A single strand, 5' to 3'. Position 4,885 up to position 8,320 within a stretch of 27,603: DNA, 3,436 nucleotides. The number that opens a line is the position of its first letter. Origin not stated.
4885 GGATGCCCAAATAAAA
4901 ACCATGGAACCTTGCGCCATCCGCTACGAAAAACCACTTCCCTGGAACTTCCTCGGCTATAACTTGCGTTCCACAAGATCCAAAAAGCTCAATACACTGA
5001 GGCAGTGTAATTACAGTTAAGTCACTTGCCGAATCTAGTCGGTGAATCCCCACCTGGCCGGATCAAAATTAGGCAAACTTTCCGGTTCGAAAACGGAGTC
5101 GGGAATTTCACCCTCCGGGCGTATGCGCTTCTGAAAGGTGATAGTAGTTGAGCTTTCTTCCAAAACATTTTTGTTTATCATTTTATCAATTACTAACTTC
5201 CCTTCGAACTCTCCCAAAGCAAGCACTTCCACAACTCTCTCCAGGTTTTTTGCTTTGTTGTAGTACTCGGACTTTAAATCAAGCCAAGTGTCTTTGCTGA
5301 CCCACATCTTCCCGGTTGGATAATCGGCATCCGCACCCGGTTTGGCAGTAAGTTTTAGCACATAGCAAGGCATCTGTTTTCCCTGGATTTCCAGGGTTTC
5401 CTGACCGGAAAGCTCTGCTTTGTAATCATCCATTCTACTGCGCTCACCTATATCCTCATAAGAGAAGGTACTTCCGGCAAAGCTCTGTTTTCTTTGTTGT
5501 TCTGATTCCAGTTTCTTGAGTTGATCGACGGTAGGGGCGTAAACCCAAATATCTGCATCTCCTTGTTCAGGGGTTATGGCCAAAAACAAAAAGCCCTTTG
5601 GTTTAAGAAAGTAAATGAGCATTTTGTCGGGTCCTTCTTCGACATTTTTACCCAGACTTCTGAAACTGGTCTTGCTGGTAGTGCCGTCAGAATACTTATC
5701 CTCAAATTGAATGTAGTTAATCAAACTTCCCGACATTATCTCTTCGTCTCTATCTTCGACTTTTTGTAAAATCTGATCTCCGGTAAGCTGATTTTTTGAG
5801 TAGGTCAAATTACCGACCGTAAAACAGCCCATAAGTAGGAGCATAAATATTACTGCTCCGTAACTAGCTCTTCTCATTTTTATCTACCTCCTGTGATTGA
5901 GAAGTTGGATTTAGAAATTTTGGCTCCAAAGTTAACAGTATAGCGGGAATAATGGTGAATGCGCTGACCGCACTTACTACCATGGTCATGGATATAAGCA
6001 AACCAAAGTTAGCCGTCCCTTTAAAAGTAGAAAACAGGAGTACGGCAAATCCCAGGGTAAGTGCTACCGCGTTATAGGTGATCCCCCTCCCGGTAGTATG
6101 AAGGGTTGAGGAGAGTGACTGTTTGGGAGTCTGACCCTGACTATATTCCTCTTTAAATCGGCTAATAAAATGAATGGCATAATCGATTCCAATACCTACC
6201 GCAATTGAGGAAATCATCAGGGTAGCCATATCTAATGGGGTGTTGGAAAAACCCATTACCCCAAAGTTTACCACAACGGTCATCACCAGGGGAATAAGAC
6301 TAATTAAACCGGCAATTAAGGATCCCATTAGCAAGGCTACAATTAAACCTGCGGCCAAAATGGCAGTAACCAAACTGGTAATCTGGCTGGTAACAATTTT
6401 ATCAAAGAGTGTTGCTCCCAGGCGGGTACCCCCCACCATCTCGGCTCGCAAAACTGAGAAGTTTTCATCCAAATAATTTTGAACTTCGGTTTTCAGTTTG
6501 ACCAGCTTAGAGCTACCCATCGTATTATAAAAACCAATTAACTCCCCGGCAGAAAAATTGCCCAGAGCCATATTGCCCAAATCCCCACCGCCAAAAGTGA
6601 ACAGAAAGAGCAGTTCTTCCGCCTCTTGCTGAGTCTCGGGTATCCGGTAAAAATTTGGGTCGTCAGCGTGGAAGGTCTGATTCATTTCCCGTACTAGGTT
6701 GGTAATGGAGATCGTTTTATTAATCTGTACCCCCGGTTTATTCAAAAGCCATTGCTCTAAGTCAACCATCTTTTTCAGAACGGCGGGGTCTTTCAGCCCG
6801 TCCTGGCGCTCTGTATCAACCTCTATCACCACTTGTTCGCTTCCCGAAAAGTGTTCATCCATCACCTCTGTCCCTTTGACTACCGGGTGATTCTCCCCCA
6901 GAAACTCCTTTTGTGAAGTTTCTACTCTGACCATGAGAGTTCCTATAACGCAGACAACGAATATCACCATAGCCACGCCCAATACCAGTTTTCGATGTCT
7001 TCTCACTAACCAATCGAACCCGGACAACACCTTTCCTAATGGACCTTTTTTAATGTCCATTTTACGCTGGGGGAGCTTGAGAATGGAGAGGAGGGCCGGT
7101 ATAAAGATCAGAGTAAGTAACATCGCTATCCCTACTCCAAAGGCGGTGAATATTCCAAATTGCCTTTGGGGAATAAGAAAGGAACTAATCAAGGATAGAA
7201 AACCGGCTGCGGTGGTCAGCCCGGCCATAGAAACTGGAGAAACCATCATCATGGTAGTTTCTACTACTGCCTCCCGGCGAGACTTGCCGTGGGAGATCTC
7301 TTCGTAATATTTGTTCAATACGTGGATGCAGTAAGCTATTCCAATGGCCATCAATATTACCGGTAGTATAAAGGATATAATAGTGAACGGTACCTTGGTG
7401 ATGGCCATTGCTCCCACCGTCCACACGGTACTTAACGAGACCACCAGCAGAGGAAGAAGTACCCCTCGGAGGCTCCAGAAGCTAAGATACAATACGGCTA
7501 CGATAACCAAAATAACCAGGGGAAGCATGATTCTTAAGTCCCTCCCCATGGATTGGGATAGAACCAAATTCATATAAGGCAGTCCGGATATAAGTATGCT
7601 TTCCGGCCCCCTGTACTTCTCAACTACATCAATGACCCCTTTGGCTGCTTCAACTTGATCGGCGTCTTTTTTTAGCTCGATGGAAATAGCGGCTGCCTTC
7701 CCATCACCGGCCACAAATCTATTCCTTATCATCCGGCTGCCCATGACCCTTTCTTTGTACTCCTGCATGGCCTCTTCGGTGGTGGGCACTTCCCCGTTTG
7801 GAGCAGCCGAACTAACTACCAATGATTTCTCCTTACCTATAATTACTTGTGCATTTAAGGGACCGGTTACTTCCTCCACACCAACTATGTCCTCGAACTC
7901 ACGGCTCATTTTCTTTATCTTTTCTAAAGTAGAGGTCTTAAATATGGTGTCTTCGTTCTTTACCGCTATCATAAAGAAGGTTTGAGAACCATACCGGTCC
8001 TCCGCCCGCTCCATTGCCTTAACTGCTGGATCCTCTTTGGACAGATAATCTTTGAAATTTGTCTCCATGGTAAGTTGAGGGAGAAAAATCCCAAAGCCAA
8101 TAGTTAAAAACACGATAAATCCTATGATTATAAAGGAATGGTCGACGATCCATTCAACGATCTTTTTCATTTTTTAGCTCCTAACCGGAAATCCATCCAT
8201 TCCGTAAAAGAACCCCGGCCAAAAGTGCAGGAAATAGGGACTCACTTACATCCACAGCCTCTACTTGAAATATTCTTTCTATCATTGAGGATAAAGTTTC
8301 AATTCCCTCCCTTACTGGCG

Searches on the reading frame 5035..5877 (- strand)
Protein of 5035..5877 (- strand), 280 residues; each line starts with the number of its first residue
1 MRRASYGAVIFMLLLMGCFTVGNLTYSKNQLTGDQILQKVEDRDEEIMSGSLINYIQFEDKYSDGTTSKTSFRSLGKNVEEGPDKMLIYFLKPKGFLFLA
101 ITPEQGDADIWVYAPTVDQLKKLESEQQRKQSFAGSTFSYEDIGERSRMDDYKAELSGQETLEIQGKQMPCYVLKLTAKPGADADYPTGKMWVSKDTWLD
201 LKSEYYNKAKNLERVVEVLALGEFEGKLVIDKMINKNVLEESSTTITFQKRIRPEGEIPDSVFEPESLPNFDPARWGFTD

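Call 24: find_homologous_proteins(query=window:5035-5877:-, max_evalue=0.001)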
Query window:5035-5877:- (280 aa): 114 proteins with E <= 0.001 among 620 candidates.
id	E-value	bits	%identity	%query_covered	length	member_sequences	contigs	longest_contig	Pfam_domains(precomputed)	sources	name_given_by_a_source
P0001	2.0e-184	629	100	100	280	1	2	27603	PF17131.12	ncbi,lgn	-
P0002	3.9e-157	540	85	100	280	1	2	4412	PF17131.12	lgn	-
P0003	1.6e-108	380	67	92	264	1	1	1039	PF07044.18,PF17131.12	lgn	-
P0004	2.8e-108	379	61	100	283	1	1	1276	PF17131.12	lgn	-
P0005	2.0e-98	347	58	100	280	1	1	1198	PF17131.12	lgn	-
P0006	5.1e-96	339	57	92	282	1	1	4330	PF07044.18,PF17131.12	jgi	-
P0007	1.8e-92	328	54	99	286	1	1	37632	PF17131.12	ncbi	-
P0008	4.4e-92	326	55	99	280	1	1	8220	PF07044.18,PF17131.12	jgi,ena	-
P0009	1.2e-91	325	56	91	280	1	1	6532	PF17131.12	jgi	jgi:hypothetical protein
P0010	1.7e-90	321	53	96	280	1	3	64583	PF07044.18,PF17131.12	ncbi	ncbi:MAG: outer membrane lipoprotein-sorting protein [Candidatus Bipolaricaulia bacterium]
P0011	3.7e-90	320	56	92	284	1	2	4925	PF07044.18,PF17131.12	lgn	-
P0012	1.2e-89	318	57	91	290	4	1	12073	PF17131.12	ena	-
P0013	1.5e-89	318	55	93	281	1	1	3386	PF07044.18,PF17131.12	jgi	jgi:hypothetical protein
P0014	6.5e-89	316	55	93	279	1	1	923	PF07044.18,PF17131.12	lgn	-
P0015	4.7e-88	313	54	90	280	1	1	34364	PF07044.18,PF17131.12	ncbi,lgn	-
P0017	8.2e-88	312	53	92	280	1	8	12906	PF07044.18,PF17131.12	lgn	-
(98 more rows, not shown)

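Call 25: find_encoding_contigs(protein=P0001, flank=10000, max_places=6)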
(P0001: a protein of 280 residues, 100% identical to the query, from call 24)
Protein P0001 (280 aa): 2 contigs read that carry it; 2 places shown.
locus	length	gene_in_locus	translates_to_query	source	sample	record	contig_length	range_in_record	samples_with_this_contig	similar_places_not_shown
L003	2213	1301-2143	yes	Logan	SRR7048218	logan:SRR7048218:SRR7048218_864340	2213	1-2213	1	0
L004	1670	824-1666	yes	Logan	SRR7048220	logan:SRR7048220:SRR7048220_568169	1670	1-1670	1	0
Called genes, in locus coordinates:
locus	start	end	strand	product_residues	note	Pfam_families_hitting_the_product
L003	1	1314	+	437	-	?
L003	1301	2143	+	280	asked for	PF17131:TP_0789-like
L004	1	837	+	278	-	?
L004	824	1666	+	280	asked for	PF17131:TP_0789-like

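Call 26: find_encoding_contigs(protein=P0002, flank=10000, max_places=6)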
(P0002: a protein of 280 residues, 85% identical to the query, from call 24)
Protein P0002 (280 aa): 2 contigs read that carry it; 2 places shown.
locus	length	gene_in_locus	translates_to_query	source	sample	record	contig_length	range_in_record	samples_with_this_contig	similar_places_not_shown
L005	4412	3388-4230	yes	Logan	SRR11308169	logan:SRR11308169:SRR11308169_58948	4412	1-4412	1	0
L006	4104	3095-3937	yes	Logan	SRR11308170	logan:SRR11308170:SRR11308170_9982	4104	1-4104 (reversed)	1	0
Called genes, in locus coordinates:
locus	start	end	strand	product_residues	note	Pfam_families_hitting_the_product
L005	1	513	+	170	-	?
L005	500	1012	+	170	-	-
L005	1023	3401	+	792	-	PF00873:ACR_tran (faint), PF03176:MMPL, PF12349:Sterol-sensing (weak), PF03176:MMPL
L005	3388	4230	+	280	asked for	PF17131:TP_0789-like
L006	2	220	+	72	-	?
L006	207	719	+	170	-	-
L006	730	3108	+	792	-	PF00873:ACR_tran (faint), PF03176:MMPL, PF12349:Sterol-sensing (weak), PF03176:MMPL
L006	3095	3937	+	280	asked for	PF17131:TP_0789-like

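Call 31: find_encoding_contigs(protein=P0003, flank=10000, max_places=4)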
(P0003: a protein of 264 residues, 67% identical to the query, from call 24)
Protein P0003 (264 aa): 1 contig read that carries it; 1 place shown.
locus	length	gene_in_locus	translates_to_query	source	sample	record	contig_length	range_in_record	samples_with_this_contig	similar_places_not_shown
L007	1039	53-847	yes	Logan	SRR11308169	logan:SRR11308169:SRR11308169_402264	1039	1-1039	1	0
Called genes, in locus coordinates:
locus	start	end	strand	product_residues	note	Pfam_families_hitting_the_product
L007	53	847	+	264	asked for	PF07044:DUF1329 (faint), PF17131:TP_0789-like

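Call 32: find_encoding_contigs(protein=P0004, flank=10000, max_places=4)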
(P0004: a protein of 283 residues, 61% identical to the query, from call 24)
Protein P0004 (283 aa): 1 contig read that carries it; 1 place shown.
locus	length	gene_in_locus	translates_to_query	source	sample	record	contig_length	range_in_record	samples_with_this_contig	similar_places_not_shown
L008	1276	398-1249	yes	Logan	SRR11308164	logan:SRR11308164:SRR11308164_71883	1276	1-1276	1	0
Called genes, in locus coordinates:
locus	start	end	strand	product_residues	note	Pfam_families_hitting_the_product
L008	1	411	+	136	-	?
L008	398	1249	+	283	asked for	PF17131:TP_0789-like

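Call 41: search_protein_families(library=pfam, proteins=[window:5035-5877:-])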
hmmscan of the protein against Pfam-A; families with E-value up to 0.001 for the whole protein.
window:5035-5877:- (280 aa): 1 family
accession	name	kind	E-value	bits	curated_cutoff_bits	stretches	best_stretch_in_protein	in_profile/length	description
PF17131.11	LolA_like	-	2.3e-41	141.9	30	1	84-269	3-183/184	Outer membrane lipoprotein-sorting protein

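Call 72: list_cluster_members(proteins=[L009:69-1100:-, window:5035-5877:-, window:12456-13916:-, window:227-949:+])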
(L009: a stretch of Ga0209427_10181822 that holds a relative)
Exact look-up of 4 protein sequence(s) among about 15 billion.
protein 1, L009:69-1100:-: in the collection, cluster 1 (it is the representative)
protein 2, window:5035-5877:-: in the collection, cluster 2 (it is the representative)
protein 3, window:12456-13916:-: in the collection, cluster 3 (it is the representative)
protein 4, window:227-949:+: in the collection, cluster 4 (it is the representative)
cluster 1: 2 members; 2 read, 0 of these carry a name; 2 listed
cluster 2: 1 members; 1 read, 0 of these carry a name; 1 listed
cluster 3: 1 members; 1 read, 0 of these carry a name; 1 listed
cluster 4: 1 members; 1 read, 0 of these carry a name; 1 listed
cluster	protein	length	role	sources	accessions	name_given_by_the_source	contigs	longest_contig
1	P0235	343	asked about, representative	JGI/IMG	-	-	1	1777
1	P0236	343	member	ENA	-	-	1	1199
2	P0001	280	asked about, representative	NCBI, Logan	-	-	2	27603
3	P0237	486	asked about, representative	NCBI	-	-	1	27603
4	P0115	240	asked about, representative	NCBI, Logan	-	-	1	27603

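Call 73: find_encoding_contigs(protein=P0007, flank=10000, max_places=3)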
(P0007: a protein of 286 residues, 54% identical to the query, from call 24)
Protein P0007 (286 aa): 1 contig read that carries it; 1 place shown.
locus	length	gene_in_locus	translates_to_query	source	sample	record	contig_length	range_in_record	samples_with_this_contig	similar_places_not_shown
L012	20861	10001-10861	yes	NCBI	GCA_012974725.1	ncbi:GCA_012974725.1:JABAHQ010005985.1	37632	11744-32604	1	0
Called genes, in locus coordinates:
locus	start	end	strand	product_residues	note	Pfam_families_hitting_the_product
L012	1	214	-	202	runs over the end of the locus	-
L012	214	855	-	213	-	PF01592:NifU_N, PF01883:FeS_assembly_P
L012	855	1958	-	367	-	PF00266:Aminotran_5, PF01212:Beta_elim_lyase (weak), PF01041:DegT_DnrJ_EryC1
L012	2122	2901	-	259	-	PF02535:Zip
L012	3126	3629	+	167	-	PF02915:Rubrerythrin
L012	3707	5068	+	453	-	-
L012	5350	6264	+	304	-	-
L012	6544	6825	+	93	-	PF00440:TetR_N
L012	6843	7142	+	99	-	PF17932:TetR_C_24 (weak)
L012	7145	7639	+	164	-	-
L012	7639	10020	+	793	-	PF03176:MMPL, PF00873:ACR_tran (faint), PF03176:MMPL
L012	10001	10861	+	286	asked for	PF17131:TP_0789-like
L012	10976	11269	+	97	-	PF05597:Phasin (weak)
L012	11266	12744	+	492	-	-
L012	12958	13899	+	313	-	PF01734:Patatin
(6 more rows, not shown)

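Call 74: find_encoding_contigs(protein=P0017, flank=10000, max_places=8)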
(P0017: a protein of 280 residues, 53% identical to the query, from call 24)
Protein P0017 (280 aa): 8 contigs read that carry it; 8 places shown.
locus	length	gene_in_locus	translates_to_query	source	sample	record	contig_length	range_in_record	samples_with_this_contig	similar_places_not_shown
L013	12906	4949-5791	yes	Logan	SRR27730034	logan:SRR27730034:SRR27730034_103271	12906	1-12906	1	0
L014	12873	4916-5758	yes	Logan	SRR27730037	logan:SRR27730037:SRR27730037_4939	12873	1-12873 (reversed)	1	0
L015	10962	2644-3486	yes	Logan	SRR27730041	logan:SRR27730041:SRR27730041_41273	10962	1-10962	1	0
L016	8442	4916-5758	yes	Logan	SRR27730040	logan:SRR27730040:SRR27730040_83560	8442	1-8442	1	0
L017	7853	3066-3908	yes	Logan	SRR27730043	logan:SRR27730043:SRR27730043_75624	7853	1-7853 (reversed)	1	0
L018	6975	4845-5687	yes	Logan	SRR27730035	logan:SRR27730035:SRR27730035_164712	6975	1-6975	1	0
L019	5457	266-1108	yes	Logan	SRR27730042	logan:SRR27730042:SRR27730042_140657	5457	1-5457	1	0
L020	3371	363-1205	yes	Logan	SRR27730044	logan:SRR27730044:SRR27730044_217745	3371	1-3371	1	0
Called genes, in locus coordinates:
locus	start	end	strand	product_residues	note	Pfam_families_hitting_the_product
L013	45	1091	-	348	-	PF21088:MS_channel_1st, PF00924:MS_channel_2nd, PF21082:MS_channel_3rd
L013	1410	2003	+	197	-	PF00440:TetR_N, PF08359:TetR_C_4, PF17932:TetR_C_24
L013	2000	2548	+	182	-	-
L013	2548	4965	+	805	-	PF03176:MMPL, PF00873:ACR_tran, PF02460:Patched (weak), PF12349:Sterol-sensing (weak), PF03176:MMPL, PF00873:ACR_tran (weak)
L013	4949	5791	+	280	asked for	PF07044:DUF1329 (faint), PF17131:TP_0789-like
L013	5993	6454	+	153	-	PF10925:DUF2680 (weak)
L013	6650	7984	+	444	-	PF00890:FAD_binding_2 (weak), PF01134:GIDA (weak), PF01494:FAD_binding_3, PF03486:HI0933_like, PF05834:Lycopene_cycl, PF07992:Pyr_redox_2, PF12831:FAD_oxidored, PF22578:GGR_cat, +3 more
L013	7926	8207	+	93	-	PF05597:Phasin (faint)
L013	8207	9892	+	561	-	PF03109:ABC1, PF27536:UbiB_helical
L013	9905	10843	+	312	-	PF01734:Patatin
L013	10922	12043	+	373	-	-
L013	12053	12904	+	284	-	?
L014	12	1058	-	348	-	PF21088:MS_channel_1st, PF00924:MS_channel_2nd, PF21082:MS_channel_3rd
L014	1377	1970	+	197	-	PF00440:TetR_N, PF08359:TetR_C_4, PF17932:TetR_C_24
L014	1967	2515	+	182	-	-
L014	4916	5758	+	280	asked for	PF07044:DUF1329 (faint), PF17131:TP_0789-like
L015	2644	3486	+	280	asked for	PF07044:DUF1329 (faint), PF17131:TP_0789-like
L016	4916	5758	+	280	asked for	PF07044:DUF1329 (faint), PF17131:TP_0789-like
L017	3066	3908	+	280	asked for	PF07044:DUF1329 (faint), PF17131:TP_0789-like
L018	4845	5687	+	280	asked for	PF07044:DUF1329 (faint), PF17131:TP_0789-like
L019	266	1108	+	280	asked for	PF07044:DUF1329 (faint), PF17131:TP_0789-like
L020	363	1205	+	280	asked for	PF07044:DUF1329 (faint), PF17131:TP_0789-like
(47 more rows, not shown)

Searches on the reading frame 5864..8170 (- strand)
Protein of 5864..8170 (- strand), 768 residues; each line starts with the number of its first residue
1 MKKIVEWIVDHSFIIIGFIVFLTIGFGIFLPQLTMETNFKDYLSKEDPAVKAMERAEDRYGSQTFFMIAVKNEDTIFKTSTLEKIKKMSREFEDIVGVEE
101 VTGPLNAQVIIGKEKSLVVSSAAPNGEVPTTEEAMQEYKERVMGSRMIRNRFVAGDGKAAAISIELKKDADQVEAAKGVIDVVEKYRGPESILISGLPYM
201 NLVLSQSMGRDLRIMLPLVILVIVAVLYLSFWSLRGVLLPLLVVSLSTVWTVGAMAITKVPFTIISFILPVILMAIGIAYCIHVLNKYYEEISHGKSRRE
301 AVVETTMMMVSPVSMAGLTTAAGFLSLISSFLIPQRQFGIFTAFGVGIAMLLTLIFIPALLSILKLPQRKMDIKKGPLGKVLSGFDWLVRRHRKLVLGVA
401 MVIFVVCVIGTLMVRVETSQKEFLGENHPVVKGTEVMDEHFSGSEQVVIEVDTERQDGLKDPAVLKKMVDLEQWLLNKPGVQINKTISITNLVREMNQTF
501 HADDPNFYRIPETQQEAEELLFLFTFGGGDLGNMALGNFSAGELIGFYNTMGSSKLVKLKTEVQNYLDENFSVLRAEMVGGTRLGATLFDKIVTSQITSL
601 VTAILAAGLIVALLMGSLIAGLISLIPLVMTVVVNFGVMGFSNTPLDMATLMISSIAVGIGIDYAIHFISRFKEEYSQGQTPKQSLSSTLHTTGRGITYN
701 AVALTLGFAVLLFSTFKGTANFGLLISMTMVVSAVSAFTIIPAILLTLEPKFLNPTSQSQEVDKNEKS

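Call 23: find_related_loci(query=window:5864-8170:-, collection=genome_contigs, flank=10000)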
Query window:5864-8170:- (768 aa) in genome_contigs; peptide patterns used: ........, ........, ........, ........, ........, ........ (x = any residue, [..] = any of these).
59 stretches matched a pattern; 1 encode a relative of the query (tblastn E <= 1e-3); 1 distinct loci.
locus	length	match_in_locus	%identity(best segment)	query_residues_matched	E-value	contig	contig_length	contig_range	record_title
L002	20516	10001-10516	22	585-750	2e-5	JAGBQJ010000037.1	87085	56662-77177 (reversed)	MAG: Bacteroidales bacterium isolate RGIG9351 Yak_Abomasum-5__c274411, whole genome shotgun sequence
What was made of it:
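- Tried and rejected: A search for close relatives in GTDB with the neighbouring MMPL protein gave only a 22% identical, irrelevant hit (call 23).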
